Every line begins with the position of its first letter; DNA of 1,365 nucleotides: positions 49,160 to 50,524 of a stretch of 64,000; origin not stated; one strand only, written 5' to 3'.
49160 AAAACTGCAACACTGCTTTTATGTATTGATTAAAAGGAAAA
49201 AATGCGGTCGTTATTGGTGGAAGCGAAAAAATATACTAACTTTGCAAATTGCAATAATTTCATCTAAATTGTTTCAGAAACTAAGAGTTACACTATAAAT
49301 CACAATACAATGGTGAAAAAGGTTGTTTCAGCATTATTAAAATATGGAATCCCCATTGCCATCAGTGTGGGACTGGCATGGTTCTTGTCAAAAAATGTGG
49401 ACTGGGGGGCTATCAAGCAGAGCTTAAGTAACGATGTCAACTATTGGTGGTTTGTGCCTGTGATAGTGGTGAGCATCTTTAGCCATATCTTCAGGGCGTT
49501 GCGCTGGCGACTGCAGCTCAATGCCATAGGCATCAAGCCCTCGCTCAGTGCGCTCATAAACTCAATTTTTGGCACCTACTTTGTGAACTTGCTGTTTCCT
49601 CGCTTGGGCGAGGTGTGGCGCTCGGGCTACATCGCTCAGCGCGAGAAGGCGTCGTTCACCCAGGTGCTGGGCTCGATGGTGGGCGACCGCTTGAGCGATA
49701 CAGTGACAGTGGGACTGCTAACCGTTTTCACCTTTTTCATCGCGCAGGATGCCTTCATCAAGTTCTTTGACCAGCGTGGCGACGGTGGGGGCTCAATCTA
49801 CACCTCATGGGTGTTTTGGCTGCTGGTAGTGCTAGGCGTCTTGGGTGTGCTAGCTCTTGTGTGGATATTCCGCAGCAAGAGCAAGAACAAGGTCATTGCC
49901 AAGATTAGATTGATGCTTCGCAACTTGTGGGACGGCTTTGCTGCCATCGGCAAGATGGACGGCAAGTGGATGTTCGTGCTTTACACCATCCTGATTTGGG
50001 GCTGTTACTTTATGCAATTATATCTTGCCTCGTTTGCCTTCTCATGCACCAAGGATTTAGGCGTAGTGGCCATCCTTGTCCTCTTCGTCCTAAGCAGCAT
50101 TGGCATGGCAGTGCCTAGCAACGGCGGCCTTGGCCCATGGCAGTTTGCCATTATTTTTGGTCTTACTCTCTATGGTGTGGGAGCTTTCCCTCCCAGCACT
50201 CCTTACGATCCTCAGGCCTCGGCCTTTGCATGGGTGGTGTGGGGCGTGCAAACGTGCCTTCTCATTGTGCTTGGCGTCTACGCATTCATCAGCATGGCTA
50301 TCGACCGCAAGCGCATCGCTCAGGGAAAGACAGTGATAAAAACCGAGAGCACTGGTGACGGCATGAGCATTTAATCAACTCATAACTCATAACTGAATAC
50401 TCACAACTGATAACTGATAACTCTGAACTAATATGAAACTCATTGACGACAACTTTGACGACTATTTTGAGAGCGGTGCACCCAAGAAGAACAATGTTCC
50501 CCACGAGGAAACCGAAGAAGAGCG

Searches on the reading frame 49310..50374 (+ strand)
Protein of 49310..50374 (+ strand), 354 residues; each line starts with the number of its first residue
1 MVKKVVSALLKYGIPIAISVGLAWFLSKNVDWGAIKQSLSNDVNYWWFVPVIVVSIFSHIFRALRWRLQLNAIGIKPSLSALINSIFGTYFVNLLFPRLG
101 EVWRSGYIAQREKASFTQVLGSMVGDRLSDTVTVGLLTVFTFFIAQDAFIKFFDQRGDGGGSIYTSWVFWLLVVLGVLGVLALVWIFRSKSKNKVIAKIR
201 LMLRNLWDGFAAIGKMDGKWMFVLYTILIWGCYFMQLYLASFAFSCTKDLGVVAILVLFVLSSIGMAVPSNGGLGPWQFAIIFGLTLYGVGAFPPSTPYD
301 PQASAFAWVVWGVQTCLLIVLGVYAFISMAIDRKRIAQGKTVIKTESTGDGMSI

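Call 18: search_protein_families(library=pfam, proteins=[window:49310-50374:+])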
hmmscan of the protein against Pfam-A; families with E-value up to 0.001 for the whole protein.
window:49310-50374:+ (354 aa): 1 family
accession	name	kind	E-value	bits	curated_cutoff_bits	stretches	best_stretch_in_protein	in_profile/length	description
PF03706.18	LPG_synthase_TM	-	9.5e-38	130.8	33.4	1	15-292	4-280/302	Lysylphosphatidylglycerol synthase TM region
